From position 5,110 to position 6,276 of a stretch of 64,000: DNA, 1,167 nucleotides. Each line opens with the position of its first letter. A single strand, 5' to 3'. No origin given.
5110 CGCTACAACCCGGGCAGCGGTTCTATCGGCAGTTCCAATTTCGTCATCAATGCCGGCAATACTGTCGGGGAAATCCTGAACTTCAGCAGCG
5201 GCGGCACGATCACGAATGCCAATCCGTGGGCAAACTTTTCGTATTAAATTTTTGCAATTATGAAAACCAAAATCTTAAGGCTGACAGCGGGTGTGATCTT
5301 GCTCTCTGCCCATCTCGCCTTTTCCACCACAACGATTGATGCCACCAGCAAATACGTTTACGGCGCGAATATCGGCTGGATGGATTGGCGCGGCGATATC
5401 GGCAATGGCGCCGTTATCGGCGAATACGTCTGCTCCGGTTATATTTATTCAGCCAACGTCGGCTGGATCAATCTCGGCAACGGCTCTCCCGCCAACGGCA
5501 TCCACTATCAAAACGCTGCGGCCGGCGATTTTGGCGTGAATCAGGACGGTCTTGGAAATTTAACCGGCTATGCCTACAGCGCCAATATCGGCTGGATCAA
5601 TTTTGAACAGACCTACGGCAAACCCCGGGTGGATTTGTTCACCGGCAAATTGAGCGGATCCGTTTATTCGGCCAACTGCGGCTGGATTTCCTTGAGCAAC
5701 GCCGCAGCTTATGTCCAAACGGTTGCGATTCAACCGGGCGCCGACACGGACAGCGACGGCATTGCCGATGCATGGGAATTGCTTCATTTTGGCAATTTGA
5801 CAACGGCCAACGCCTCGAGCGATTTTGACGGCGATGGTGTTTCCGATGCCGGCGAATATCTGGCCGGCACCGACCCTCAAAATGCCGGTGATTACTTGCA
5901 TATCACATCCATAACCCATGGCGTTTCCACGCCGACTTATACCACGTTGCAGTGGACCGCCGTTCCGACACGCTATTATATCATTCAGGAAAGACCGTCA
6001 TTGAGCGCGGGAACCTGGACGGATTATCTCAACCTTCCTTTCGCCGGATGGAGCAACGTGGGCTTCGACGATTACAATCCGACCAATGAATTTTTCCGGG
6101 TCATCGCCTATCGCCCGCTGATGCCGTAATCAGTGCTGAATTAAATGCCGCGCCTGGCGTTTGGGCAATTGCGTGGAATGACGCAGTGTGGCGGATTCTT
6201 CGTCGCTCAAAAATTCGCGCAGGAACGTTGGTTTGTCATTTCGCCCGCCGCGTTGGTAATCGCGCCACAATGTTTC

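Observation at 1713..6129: Tandem cluster of three beta-helix paralogs sharing a conserved leader and C-terminal tail, plus a fourth repeat protein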

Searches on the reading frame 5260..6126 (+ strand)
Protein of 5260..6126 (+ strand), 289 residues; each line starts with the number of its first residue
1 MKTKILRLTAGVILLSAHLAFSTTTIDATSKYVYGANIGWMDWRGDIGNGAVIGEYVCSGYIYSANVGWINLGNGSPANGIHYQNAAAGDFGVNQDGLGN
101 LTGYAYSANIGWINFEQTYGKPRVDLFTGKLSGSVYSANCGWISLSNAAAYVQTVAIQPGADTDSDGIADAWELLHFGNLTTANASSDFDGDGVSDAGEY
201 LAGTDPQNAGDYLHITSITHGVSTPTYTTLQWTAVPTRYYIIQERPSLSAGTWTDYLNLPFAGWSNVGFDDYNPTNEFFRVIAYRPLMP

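Call 4: search_protein_families(library=pfam, proteins=[window:5260-6126:+], max_evalue=1)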
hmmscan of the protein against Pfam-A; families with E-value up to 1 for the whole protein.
window:5260-6126:+ (289 aa): 2 families
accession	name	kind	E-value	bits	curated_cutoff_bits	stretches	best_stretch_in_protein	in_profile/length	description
PF18884.5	TSP3_bac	-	8.5e-07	29.2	25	2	188-209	1-22/22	Bacterial TSP3 repeat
PF02412.23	TSP_3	-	0.97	9.6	25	0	162-196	2-23/36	Thrombospondin type 3 repeat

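Call 5: search_protein_families(library=ncbifam, proteins=[window:5260-6126:+], max_evalue=1)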
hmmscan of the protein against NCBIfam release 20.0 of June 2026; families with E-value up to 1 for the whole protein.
window:5260-6126:+ (289 aa): 2 families
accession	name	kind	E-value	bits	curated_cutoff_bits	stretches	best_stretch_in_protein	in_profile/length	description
NF047639.1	throspo3_MtsD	equivalog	0.0027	15.9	800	1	148-208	470-529/651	cell-cell cohesion protein MtsD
NF042425.1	Amuc_1099_fam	equivalog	0.0086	15.7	50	1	179-212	119-153/321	Amuc_1099 family pilus-like system protein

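Call 22: search_protein_families(library=phrogs, proteins=[window:5260-6126:+], max_evalue=0.1)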
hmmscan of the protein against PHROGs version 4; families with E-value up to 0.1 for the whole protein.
window:5260-6126:+ (289 aa): 0 families

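Call 23: find_homologous_proteins(query=window:5260-6126:+)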
Query window:5260-6126:+ (289 aa): 4956 proteins with E <= 0.001 among 6644 candidates; the best 120 are listed.
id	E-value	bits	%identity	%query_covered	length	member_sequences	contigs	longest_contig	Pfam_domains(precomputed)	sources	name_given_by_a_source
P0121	8.0e-194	661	100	100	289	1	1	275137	PF18884.6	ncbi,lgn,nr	ncbi:MAG TPA: thrombospondin type 3 repeat-containing protein [Verrucomicrobiae bacterium]|nr:thromb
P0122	1.0e-154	533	57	94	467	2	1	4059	PF18884.6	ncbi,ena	-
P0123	1.3e-150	519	79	100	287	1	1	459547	PF18884.6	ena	-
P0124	3.6e-133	462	76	94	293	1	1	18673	PF18884.6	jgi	jgi:Bacterial TSP3 repeat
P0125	3.0e-128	446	68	100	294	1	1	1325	PF18884.6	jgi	jgi:Bacterial TSP3 repeat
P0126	1.0e-123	431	69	96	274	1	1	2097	PF18884.6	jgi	jgi:hypothetical protein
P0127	9.3e-120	418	66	100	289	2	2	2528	-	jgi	-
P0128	7.0e-117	408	67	97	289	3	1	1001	-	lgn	-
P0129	1.5e-116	407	65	100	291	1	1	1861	-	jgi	jgi:hypothetical protein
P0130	1.7e-116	407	69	52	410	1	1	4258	PF05345.19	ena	-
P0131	2.1e-116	407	67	98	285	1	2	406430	-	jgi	jgi:hypothetical protein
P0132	4.0e-116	406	69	93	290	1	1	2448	-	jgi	jgi:hypothetical protein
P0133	7.5e-116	405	64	100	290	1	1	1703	-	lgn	-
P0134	1.6e-115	404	65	100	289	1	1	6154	-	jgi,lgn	jgi:hypothetical protein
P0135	1.7e-115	404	65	100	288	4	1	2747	-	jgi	jgi:hypothetical protein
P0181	7.7e-106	372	65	92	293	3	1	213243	-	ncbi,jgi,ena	jgi:hypothetical protein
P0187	1.7e-105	371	62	100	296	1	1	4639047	PF18884.6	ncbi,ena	-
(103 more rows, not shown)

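Call 25: find_encoding_contigs(protein=P0187, flank=10000, max_places=2)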
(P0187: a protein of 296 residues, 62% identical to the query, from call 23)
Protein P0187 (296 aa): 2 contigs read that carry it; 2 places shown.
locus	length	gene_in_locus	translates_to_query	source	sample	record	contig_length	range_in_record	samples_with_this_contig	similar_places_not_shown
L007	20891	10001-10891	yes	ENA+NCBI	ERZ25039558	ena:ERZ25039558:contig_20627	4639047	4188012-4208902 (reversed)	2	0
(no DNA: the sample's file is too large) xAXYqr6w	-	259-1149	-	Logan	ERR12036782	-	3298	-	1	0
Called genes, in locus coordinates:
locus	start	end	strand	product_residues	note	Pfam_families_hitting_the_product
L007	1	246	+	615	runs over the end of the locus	-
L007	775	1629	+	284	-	-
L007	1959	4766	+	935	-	-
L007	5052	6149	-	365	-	PF16697:Yop-YscD_cpl, PF00498:FHA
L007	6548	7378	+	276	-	PF13229:Beta_helix (faint)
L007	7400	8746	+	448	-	-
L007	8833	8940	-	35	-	-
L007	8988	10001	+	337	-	PF05048:NosD, PF13229:Beta_helix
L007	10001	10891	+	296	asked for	PF18884:TSP3_bac (faint)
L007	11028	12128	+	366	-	PF07745:Glyco_hydro_53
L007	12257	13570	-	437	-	PF00069:Pkinase, PF01636:APH (faint), PF07714:PK_Tyr_Ser-Thr, PF03109:ABC1 (weak)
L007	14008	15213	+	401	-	PF08442:ATP-grasp_2, PF24948:Citrate_synth_N, PF00549:Ligase_CoA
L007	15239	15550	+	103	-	-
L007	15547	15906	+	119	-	PF00903:Glyoxalase, PF12681:Glyoxalase_2 (faint), PF13669:Glyoxalase_4 (faint)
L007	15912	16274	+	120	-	PF00903:Glyoxalase, PF13669:Glyoxalase_4 (faint)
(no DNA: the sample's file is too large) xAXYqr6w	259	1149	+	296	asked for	PF18884:TSP3_bac (faint)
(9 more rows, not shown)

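Call 26: find_encoding_contigs(protein=P0181, flank=10000, max_places=2)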
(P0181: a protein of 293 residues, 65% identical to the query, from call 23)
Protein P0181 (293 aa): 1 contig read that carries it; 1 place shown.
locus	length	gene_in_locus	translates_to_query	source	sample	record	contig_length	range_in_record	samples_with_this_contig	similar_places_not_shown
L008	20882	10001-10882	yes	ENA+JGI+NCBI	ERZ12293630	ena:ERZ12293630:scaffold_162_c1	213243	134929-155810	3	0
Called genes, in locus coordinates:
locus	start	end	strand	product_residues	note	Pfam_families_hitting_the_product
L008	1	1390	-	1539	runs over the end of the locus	PF13385:Laminin_G_3, PF02210:Laminin_G_2 (faint), PF13385:Laminin_G_3, PF13360:PQQ_2 (faint)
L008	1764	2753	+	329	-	PF00149:Metallophos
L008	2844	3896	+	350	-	PF14559:TPR_19 (faint), PF13428:TPR_14 (faint), PF13432:TPR_16 (faint)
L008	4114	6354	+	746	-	PF13884:Peptidase_S74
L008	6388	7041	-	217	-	-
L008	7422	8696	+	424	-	PF07228:SpoIIE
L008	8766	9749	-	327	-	PF08240:ADH_N, PF00107:ADH_zinc_N, PF13602:ADH_zinc_N_2 (weak)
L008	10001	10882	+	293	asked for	-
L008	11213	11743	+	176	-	-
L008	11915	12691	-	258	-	PF12695:Abhydrolase_5, PF12697:Abhydrolase_6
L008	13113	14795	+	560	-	PF02463:SMC_N, PF13175:AAA_15 (faint), PF13476:AAA_23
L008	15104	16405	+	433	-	PF02403:Seryl_tRNA_N, PF00587:tRNA-synt_2b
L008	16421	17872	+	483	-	PF08323:Glyco_transf_5, PF13439:Glyco_transf_4, PF13579:Glyco_trans_4_4, PF00534:Glycos_transf_1, PF13692:Glyco_trans_1_4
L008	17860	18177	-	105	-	-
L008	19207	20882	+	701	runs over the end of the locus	PF07715:Plug, PF00593:TonB_dep_Rec_b-barrel, PF14905:OMP_b-brl_3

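Call 27: find_encoding_contigs(protein=P0131, flank=10000, max_places=2)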
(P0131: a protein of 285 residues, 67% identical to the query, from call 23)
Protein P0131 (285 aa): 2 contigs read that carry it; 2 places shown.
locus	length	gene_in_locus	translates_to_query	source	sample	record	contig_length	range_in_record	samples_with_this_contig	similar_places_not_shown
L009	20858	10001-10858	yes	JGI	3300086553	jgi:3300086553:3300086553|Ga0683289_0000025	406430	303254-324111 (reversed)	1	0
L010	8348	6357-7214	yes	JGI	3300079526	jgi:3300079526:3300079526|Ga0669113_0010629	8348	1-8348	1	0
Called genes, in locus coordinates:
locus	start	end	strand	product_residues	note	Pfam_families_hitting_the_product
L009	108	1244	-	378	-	PF21016:RlmN_N, PF04055:Radical_SAM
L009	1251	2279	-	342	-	PF01551:Peptidase_M23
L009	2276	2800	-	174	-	PF22599:SecDF_P1_head (weak)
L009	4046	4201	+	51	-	-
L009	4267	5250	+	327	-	PF00291:PALP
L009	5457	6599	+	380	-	PF07497:Rho_RNA_bind, PF00006:ATP-synt_ab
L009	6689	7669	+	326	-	PF08279:HTH_11 (faint), PF13280:WYL, PF25583:WCX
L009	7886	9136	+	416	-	PF13229:Beta_helix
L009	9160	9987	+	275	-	-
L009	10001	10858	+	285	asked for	-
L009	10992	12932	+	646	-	-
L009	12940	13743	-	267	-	PF01026:TatD_DNase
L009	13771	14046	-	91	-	-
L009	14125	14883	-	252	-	-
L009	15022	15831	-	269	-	PF01026:TatD_DNase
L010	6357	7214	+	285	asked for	-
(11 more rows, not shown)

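Call 31: find_related_loci(query=A4, collection=genome_contigs, flank=10000)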
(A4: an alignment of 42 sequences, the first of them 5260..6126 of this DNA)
Query A4 (289 aa) in genome_contigs; peptide patterns used: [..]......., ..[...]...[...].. (x = any residue, [..] = any of these).
400 stretches matched a pattern; 361 encode a relative of the query (tblastn E <= 1e-3); the best 80 are kept; 79 distinct loci.
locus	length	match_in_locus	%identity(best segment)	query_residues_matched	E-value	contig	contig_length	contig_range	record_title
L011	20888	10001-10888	62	1-289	8e-110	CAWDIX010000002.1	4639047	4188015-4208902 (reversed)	MAG: uncultured Verrucomicrobiae bacterium isolate MFD06435.bin.2.9 genome assembly, contig: contig_20627, whole genome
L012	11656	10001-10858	58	1-289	2e-108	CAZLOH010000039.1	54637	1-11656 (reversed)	MAG TPA_asm: uncultured Bifidobacterium sp. isolate SRP263991_co5_614 genome assembly, contig: NODE_1300_length_54637_co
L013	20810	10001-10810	63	19-289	7e-107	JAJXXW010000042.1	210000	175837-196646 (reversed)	MAG: bacterium isolate BP6.bin43 NODE_70_length_210000_cov_4.135463, whole genome shotgun sequence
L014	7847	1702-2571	62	1-289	4e-106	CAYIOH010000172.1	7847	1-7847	MAG TPA_asm: uncultured Bifidobacteriaceae bacterium isolate ERP119705_co25_34 genome assembly, contig: NODE_9706_length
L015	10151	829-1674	59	1-287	2e-104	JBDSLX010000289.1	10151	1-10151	MAG: Verrucomicrobiota bacterium isolate cluster1_bin.38 k127_15635761, whole genome shotgun sequence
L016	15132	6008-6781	64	27-289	5e-104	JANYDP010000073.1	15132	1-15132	MAG: Verrucomicrobia bacterium isolate 336R_metabinner_71_sub 336R_k141_1389139, whole genome shotgun sequence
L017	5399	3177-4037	58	1-289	4e-103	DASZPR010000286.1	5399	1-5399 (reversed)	MAG TPA_asm: Verrucomicrobiia bacterium isolate SMAG_U5976 k141_273131, whole genome shotgun sequence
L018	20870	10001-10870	59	1-289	5e-102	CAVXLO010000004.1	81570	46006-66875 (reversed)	MAG: uncultured Verrucomicrobiae bacterium isolate MFD02416.bin.2.131 genome assembly, contig: contig_101872, whole geno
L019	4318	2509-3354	59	1-289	4e-102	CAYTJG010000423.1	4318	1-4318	MAG TPA_asm: uncultured Bifidobacteriaceae bacterium isolate binchicken_co3_196 genome assembly, contig: NODE_67856_leng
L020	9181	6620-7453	58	6-289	9e-101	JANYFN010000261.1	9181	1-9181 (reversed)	MAG: Limisphaerales bacterium isolate 339R_metabinner_32 339R_k141_1487249, whole genome shotgun sequence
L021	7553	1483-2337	58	3-289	6e-101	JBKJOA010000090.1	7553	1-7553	MAG: Limisphaerales bacterium isolate ant_bin.391 k117_5819578, whole genome shotgun sequence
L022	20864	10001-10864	57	1-285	7e-100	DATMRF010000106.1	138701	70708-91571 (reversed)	MAG TPA_asm: Candidatus Acidoferrum sp. isolate SMAG_U12948 k141_4551958, whole genome shotgun sequence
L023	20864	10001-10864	58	1-289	2e-99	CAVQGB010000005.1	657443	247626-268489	MAG: uncultured Verrucomicrobiae bacterium isolate MFD05502.bin.2.110 genome assembly, contig: contig_22893, whole genom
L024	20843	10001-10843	58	1-289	1e-97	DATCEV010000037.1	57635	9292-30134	MAG TPA_asm: Verrucomicrobiia bacterium isolate SMAG_U7763 k141_51092, whole genome shotgun sequence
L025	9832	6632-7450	58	13-289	3e-97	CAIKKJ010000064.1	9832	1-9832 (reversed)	MAG: uncultured Verrucomicrobia subdivision 3 bacterium isolate Umea1_bin-1418 genome assembly, contig: bin-1418:064/213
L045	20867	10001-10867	55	2-289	7e-92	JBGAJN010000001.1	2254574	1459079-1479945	MAG: Limisphaerales bacterium isolate MAG_AAO_H125.48 AAOH125-48_opera_contig_2, whole genome shotgun sequence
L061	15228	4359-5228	55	1-287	9e-90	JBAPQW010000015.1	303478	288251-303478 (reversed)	MAG: Verrucomicrobiia bacterium isolate MFD01155_ilm_asm_bin21 k127_102228, whole genome shotgun sequence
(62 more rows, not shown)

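Call 34: predict_structure(alignment_id=A4)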
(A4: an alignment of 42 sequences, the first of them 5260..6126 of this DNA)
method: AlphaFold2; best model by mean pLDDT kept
length: 289 residues; sequences in the alignment: 42
mean_pLDDT: 62.7   pTM: 0.49
mean pLDDT of the five models: 62.7, 56.5, 55.9, 51.9, 49.0
residues with pLDDT >= 90: 37; 70-90: 103; 50-70: 56; < 50: 93
segments of 3 or more residues with pLDDT < 50: 1-4, 17-61, 63-70, 72-91, 149-159, 286-289
pLDDT, mean of each block of 10 residues (from residue 1): 50 49 29 27 29 30 46 34 28 51 61 75 63 74 66 40 73 74 87 90 88 91 88 82 83 83 86 80 62
secondary structure, 60 per line:
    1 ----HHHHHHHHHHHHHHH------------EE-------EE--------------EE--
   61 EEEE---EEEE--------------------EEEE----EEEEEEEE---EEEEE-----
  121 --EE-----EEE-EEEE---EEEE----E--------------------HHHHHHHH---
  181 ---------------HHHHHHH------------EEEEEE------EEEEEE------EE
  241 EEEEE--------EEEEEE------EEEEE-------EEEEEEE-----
elements in order: H5-19 E61-64 E68-71 E92-95 E100-107 E111-115 E130-132 E134-137 E141-144 H170-177 H196-202 E215-220 E227-232 E239-245 E254-259 E266-270 E278-284

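Call 38: search_solved_structures(query=A4, max_evalue=10, show_alignments=2)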
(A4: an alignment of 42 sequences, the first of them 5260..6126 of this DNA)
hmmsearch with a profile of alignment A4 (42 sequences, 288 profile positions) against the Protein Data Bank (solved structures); distinct sequences matched with E-value up to 10: 5.
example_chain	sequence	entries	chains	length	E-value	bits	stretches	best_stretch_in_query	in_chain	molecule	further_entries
5cc8_A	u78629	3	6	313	0.33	13.4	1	39-77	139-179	Thiamine-monophosphate kinase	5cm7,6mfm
5dd7_A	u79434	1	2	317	0.34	13.4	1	39-77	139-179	Thiamine-monophosphate kinase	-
4jg5_A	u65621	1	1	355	0.51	12.8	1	96-262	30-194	Putative cell adhesion protein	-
1wfo_A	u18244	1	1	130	1.4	11.4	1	158-232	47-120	sidekick 2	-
4zxa_W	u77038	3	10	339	1.4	11.4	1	103-139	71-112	Hydroquinone dioxygenase large subunit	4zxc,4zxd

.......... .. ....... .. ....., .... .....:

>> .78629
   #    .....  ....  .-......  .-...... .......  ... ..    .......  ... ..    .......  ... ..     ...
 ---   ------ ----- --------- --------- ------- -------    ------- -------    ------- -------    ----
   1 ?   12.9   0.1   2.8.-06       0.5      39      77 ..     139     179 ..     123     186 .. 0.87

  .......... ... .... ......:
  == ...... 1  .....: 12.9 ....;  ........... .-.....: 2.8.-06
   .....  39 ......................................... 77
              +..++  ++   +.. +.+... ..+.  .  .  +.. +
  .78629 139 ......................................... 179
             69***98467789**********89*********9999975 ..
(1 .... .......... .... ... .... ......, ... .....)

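Call 57: find_related_loci(query=A4, collection=viral_contigs, flank=8000)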
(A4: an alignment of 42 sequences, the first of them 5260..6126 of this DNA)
Query A4 (289 aa) in viral_contigs; peptide patterns used: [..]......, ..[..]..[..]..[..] (x = any residue, [..] = any of these).
26 stretches matched a pattern, but none encodes a relative of the query by tblastn (E <= 1e-3).

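Call 58: search_protein_families(library=pfam, proteins=[L061:2050-3054:+], max_evalue=0.01)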
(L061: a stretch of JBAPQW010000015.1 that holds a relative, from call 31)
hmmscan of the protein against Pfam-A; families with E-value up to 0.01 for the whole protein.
L061:2050-3054:+ (335 aa): 1 family
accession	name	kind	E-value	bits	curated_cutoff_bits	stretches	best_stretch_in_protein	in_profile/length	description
PF14371.13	DUF4412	-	1e-12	48.7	21.6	1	214-327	84-191/191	Domain of unknown function (DUF4412)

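Call 60: fold_search(model_id=the predicted structure, library=pdb)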
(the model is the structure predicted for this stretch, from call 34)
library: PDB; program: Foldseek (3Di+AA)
matches with E <= 10: 611; with E <= 0.001: 0
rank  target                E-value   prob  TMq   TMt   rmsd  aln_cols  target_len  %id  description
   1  4lpx                  1.5e-02  0.98  0.17  0.39   4.7        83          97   22  Crystal structure of TENCON variant D4 (released 2014-01-29)
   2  4lpv_A                1.9e-02  0.99  0.19  0.45   4.5        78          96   19  Crystal structure of TENCON variant P41BR3-42 (released 2014-01-29)
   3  4lpw_B                2.1e-02  0.99  0.19  0.47   4.0        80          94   19  Crystal structure of TENCON variant A6 (released 2014-01-29)
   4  4y61_A                2.6e-02  1.00  0.20  0.15   4.0        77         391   25  Crystal structure of the complex between Slitrk2 LRR1 and PTP delta Ig1-Fn1 (released 2015-06-03)
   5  4lpv_B                3.6e-02  0.99  0.19  0.46   3.9        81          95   20  Crystal structure of TENCON variant P41BR3-42 (released 2014-01-29)
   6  4lpu_A                4.0e-02  0.99  0.18  0.47   3.6        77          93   18  Crystal structure of TENCON variant P40AR2-32R2 (released 2014-01-29)
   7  9f00_D                4.5e-02  0.69  0.15  0.37  12.1       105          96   17  Complex between D-SH2 domain of ABL with monobody DAM27 (released 2024-12-25)
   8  6pol_E                4.8e-02  0.99  0.18  0.46   4.4        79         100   20  Crystal structure of the human NELL1 EGF1-3-Robo3 FN1 complex (released 2020-05-06)
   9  6pol_C                4.8e-02  0.99  0.18  0.45   4.4        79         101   20  Crystal structure of the human NELL1 EGF1-3-Robo3 FN1 complex (released 2020-05-06)
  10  4lpy_A                5.0e-02  0.98  0.19  0.45   4.1        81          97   20  Crystal structure of TENCON variant G10 (released 2014-01-29)
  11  6hyf_D                5.3e-02  0.99  0.18  0.52   4.0        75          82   24  Crystal structure of the third FNIII domain from rat beta4 integrin, a binding site for periaxin (released 2019-05-08)
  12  2qbw_A                5.3e-02  0.93  0.17  0.25  10.2        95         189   16  The crystal structure of PDZ-Fibronectin fusion protein (released 2008-04-22)
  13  6cpg_E                5.3e-02  0.90  0.16  0.43  11.2        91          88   15  Structure of dephosphorylated Aurora A (122-403) in complex with inhibiting monobody and AT9283 in an inactive conform (released 2018-06-27)
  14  4lpw_A                6.3e-02  0.97  0.18  0.45   3.8        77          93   21  Crystal structure of TENCON variant A6 (released 2014-01-29)
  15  4u3h                  7.0e-02  0.99  0.19  0.47   3.3        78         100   24  Crystal structure of FN3con (released 2015-02-11)
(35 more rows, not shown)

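Call 74: search_protein_families(library=padloc, proteins=[window:5260-6126:+], max_evalue=0.01)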
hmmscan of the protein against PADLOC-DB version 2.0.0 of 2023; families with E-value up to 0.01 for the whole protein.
window:5260-6126:+ (289 aa): 0 families

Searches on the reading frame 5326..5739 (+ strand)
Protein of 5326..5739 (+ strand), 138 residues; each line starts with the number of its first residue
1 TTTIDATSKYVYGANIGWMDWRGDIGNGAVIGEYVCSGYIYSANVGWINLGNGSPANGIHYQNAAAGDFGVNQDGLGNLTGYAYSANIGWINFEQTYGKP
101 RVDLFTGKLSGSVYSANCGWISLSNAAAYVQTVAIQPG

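Call 37: search_protein_families(library=pfam, proteins=[window:5326-5739:+], max_evalue=10)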
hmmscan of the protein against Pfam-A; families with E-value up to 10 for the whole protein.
seq(138 aa): 1 family
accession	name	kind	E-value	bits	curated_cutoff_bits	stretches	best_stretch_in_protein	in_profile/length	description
PF07538.16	ChW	-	0.21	11.9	22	1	14-32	3-18/35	Clostridial hydrophobic W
